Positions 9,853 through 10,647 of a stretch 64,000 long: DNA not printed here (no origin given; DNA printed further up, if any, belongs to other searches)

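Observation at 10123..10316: Two REP-like motifs lie inside the RAYT coding sequence, in inverted orientation, bracketing the HUH motif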

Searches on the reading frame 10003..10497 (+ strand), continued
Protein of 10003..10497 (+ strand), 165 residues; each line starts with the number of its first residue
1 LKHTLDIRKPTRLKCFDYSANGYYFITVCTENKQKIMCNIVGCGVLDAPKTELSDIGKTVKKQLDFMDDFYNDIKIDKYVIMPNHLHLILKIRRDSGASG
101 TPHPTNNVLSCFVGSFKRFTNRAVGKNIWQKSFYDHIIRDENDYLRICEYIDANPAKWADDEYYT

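Call 53: get_annotated_region(hit=H3, flank=5000)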
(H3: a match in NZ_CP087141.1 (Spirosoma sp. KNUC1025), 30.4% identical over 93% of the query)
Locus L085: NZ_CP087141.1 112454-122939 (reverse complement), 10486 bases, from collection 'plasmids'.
description: Spirosoma sp. KNUC1025 plasmid unnamed2, complete sequence
organism: Spirosoma sp. KNUC1025 (NCBI taxid 2894082)
taxonomy: Bacteria; Bacteroidota; Cytophagia; Cytophagales; Cytophagaceae; Spirosoma; Spirosoma sp. KNUC1025
host: -; source: Brassica napus,single cell,rhizosphere soil; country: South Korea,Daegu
typing (MOB-suite, as given by PLSDB): non-mobilizable
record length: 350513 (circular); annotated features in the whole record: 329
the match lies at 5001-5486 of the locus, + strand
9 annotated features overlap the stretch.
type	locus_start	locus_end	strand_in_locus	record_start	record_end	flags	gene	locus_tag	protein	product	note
CDS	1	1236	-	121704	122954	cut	-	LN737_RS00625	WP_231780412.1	RagB/SusD family nutrient uptake outer membrane protein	-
CDS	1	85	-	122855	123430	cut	-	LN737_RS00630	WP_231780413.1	RagB/SusD family nutrient uptake outer membrane protein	-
CDS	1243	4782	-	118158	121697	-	-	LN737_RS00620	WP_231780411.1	SusC/RagA family TonB-linked outer membrane protein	GO:0071702 - organic substance transport [Evidence IEA]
CDS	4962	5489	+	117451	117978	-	-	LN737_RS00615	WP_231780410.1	transposase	-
CDS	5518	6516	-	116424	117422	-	-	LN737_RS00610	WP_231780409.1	FecR domain-containing protein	-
CDS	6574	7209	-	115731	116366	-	-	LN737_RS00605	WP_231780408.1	sigma-70 family RNA polymerase sigma factor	GO:0006352 - DNA-templated transcription initiation [Evidence IEA]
CDS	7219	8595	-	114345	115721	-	-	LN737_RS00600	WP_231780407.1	sugar porter family MFS transporter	GO:0008643 - carbohydrate transport [Evidence IEA]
CDS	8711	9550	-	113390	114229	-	-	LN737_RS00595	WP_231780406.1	phytanoyl-CoA dioxygenase family protein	-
CDS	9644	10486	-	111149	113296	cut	-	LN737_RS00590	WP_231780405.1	glycoside hydrolase family 36 protein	-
